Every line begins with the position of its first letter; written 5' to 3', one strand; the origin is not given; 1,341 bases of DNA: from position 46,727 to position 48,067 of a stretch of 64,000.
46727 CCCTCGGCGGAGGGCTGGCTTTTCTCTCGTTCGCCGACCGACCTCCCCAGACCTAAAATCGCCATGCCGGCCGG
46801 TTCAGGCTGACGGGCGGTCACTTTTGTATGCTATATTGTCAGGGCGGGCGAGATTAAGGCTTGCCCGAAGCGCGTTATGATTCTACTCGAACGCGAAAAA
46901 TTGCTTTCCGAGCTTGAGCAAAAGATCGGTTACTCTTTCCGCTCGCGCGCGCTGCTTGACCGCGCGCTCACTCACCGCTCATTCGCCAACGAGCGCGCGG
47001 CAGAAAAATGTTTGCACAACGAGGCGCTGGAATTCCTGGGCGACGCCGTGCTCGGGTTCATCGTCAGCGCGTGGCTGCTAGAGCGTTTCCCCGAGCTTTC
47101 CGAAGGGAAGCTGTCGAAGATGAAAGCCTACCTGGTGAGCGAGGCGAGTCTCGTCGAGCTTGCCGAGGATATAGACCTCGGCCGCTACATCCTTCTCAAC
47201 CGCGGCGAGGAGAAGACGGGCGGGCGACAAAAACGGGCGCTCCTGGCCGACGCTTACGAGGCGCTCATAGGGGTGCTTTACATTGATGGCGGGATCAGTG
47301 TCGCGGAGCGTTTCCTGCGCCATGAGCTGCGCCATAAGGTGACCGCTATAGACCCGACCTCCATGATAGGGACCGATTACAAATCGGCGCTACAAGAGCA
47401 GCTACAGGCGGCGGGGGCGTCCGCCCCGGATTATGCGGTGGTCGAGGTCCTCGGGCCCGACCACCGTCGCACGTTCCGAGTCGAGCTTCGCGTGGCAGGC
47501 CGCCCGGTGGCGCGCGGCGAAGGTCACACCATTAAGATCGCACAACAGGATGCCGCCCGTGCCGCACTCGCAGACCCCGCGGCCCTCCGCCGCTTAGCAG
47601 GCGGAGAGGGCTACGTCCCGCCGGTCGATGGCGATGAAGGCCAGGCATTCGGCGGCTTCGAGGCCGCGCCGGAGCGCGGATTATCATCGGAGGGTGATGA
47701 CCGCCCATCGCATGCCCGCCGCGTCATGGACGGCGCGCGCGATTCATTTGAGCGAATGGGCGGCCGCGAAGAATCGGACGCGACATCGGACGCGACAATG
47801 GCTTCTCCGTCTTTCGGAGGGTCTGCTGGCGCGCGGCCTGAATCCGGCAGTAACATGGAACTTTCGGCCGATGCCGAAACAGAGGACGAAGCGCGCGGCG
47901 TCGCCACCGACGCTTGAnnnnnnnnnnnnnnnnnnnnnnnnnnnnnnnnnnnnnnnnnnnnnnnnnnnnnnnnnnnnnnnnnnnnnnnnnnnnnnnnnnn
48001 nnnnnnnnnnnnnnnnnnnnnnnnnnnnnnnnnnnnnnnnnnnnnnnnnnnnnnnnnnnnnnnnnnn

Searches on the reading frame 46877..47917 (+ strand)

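Call 59: search_protein_families(library=pfam, proteins=[window:46877-47917:+], max_evalue=0.00001)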
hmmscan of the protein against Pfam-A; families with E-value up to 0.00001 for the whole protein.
window:46877-47917:+ (346 aa): 3 families
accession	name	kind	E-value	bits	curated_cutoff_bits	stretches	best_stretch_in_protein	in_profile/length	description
PF14622.11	Ribonucleas_3_3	-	2.6e-36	125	35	1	25-151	3-124/128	Ribonuclease-III-like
PF00636.31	Ribonuclease_3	-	3.8e-24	85.8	27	1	49-139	1-102/102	Ribonuclease III domain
PF00035.32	dsrm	-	9.9e-14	52.1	23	1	168-232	1-64/66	Double-stranded RNA binding motif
